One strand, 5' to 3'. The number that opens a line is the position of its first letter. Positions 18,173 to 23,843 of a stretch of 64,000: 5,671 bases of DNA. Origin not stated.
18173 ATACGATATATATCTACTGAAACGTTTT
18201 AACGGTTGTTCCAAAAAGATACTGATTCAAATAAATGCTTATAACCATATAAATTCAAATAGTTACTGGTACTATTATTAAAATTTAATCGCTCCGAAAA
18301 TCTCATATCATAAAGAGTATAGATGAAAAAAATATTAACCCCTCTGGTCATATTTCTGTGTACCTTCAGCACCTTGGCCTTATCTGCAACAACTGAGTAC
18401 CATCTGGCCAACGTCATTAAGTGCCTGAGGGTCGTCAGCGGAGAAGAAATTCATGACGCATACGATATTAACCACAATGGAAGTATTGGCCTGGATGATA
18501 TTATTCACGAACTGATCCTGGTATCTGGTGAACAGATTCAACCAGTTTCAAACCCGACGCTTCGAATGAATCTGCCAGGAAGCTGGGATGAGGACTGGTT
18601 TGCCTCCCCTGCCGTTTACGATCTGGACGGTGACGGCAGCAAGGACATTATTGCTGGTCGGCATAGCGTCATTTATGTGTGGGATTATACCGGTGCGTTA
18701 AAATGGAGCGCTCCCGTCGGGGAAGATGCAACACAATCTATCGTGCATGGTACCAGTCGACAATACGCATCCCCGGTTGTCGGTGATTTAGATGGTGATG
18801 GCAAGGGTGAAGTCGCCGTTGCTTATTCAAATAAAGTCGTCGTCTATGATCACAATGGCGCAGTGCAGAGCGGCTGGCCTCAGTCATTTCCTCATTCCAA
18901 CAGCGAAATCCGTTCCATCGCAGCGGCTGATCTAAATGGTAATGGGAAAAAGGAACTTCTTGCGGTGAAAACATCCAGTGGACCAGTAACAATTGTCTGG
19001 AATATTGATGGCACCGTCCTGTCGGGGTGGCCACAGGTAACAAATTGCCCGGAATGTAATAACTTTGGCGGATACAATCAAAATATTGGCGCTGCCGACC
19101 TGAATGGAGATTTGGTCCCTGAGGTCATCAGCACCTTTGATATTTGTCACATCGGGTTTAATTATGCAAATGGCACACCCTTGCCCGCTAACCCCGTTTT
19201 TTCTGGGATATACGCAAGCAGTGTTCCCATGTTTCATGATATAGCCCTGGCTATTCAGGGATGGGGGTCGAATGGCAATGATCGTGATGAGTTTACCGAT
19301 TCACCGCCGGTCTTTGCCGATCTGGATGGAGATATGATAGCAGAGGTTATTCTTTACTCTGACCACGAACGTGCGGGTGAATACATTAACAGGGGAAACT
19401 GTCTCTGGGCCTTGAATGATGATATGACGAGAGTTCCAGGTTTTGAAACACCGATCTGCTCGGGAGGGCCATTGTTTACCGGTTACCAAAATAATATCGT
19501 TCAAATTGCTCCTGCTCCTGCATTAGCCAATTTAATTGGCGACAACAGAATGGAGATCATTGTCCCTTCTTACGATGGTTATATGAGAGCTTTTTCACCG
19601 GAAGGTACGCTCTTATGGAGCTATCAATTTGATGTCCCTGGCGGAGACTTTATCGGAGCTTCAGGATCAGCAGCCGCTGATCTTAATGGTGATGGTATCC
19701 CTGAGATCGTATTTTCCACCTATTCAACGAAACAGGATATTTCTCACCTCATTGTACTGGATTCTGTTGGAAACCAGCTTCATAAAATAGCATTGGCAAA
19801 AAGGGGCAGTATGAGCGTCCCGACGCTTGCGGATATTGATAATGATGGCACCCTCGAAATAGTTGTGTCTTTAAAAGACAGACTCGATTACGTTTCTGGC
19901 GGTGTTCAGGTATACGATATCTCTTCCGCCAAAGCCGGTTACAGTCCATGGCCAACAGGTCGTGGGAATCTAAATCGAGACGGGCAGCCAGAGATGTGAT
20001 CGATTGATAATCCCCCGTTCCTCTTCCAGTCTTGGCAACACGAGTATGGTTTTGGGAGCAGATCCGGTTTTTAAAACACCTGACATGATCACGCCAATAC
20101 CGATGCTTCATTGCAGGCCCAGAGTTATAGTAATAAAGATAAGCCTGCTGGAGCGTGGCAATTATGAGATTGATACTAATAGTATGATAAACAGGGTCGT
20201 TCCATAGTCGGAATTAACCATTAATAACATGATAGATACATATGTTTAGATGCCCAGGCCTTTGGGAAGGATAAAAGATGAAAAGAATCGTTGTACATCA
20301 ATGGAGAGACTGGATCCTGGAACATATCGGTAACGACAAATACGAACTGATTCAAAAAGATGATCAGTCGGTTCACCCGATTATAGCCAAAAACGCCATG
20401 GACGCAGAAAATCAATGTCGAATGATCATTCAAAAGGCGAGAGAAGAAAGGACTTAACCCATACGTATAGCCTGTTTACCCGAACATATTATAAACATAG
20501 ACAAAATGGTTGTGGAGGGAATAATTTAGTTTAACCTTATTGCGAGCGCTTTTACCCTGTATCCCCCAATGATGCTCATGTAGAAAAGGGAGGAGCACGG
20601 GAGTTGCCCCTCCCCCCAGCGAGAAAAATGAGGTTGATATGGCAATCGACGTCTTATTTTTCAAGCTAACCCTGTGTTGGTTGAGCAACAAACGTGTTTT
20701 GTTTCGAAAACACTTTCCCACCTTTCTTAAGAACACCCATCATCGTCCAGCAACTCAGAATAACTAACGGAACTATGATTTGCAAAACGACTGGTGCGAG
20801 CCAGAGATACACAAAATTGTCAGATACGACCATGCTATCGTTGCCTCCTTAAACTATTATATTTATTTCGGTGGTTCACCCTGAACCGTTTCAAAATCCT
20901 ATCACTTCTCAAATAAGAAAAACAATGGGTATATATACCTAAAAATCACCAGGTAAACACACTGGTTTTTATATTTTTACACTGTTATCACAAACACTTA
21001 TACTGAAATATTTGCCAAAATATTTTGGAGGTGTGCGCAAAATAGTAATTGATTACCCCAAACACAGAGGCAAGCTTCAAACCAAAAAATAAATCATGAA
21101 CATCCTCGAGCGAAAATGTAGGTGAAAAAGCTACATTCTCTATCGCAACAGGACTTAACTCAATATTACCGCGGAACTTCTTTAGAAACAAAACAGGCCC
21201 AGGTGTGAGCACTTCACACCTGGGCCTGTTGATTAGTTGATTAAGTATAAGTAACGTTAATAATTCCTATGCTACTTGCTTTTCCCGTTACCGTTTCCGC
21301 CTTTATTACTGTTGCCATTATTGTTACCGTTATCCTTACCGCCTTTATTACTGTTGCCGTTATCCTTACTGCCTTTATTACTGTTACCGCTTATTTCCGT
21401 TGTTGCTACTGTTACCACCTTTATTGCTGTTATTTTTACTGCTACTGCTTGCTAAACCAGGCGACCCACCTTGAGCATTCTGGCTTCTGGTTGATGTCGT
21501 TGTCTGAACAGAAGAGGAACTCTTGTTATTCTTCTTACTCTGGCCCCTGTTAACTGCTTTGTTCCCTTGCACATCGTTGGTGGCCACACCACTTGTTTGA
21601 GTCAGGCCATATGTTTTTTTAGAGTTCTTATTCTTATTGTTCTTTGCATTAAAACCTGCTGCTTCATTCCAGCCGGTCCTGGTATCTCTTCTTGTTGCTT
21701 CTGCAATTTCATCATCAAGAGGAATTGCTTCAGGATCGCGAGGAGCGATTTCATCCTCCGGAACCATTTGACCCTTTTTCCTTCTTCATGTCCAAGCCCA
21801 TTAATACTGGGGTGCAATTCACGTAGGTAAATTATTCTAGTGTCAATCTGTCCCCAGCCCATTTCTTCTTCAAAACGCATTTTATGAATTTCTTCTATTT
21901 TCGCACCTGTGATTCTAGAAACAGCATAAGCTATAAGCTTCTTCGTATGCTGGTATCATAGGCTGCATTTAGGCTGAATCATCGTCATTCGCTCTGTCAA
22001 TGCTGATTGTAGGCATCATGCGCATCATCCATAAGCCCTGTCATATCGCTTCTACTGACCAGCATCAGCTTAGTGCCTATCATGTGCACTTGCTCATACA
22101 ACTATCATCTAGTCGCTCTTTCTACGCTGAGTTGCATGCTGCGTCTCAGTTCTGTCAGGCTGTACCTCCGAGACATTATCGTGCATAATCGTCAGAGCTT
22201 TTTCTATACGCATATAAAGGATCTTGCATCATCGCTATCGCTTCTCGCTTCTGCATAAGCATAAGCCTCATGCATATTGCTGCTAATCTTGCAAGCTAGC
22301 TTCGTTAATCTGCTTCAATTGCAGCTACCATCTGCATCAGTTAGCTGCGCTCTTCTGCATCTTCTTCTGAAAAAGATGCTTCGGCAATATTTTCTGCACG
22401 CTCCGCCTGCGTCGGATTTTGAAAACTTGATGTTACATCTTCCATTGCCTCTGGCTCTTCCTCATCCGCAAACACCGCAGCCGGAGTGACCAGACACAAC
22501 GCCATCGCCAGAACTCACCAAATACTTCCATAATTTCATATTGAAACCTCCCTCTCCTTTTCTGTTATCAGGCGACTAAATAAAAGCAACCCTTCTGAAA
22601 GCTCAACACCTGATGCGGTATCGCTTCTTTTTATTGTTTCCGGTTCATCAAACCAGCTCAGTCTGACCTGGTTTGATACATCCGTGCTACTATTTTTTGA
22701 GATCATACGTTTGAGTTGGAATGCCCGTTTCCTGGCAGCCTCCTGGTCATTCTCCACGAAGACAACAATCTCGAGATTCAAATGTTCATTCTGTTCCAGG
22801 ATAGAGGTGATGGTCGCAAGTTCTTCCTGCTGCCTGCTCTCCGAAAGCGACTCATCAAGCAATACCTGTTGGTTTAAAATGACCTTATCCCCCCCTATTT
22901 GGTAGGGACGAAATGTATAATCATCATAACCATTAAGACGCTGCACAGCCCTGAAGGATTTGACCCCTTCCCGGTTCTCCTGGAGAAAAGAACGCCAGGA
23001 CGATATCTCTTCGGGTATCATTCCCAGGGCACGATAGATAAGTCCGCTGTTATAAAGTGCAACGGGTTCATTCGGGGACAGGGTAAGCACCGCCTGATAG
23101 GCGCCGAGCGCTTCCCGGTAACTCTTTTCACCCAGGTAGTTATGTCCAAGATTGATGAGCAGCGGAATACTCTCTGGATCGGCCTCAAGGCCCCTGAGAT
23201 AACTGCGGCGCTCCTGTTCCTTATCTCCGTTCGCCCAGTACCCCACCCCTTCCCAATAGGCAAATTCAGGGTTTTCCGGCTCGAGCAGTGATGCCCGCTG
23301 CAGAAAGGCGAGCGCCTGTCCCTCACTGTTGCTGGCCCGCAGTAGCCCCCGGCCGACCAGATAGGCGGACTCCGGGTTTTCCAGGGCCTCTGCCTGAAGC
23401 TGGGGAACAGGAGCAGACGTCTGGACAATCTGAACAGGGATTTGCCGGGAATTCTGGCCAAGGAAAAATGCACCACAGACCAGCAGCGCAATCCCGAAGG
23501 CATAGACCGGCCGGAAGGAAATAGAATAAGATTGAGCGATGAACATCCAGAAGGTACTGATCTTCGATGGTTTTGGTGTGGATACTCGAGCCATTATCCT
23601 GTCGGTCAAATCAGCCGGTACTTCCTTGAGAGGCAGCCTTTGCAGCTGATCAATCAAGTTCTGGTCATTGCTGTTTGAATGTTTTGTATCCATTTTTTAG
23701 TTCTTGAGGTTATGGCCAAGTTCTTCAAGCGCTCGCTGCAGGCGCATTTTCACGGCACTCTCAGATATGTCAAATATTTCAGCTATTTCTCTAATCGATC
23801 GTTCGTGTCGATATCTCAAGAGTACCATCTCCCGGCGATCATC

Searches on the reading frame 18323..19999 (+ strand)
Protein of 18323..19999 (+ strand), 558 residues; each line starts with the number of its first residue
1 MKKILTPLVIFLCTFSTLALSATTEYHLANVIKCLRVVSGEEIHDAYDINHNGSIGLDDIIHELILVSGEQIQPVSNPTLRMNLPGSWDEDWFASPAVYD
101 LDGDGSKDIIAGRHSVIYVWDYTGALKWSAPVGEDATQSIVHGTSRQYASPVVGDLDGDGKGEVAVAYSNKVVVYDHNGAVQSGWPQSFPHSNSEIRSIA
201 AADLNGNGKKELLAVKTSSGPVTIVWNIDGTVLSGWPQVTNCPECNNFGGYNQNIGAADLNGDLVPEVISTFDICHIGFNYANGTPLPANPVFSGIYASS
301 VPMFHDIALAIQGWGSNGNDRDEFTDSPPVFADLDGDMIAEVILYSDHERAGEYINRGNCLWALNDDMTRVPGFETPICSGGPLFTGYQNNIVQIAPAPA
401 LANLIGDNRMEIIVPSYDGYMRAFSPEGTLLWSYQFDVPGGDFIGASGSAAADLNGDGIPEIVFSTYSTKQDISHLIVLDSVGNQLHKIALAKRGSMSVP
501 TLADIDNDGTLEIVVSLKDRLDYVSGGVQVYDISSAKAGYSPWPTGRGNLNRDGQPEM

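Call 47: search_protein_families(library=pfam, proteins=[window:18323-19999:+], max_evalue=0.00001)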
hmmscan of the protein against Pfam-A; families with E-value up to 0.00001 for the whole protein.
window:18323-19999:+ (558 aa): 3 families
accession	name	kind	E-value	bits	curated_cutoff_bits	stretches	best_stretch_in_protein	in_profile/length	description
PF13517.12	FG-GAP_3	-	2.5e-33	114.9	26.9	3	155-213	1-60/61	FG-GAP-like repeat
PF01839.29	FG-GAP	-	2.3e-18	66.1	22.1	0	149-175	3-28/37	FG-GAP repeat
PF16743.10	PliI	-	6.9e-06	26.2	27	0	193-220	56-83/123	Periplasmic lysozyme inhibitor of I-type lysozyme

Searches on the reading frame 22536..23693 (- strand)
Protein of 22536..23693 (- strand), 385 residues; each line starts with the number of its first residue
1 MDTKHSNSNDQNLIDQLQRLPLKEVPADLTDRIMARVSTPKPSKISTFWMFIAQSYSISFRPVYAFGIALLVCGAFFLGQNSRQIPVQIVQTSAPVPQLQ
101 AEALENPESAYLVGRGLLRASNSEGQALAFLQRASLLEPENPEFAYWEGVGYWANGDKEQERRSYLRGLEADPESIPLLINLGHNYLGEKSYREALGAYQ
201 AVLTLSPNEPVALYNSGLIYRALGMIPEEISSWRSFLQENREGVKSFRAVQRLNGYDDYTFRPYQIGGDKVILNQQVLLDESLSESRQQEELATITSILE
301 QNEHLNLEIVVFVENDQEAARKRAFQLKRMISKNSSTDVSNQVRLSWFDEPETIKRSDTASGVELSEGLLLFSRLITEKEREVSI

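Call 47: search_protein_families(library=pfam, proteins=[window:22536-23693:-], max_evalue=0.00001)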
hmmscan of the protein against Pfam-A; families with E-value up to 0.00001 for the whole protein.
window:22536-23693:- (385 aa): 5 families
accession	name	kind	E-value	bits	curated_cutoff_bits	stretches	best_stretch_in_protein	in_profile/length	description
PF13432.12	TPR_16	-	7.7e-08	33.1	32.7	0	126-175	15-64/65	Tetratricopeptide repeat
PF07719.23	TPR_2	-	1.6e-07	31.4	27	0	178-208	3-33/34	Tetratricopeptide repeat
PF13414.12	TPR_11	-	1.1e-06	28.7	26.8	0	189-224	7-42/42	TPR repeat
PF13181.12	TPR_8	-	3.5e-06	27.2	25.7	0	178-208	3-33/34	Tetratricopeptide repeat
PF00515.34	TPR_1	-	4.7e-06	26.6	27.8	0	179-208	4-33/34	Tetratricopeptide repeat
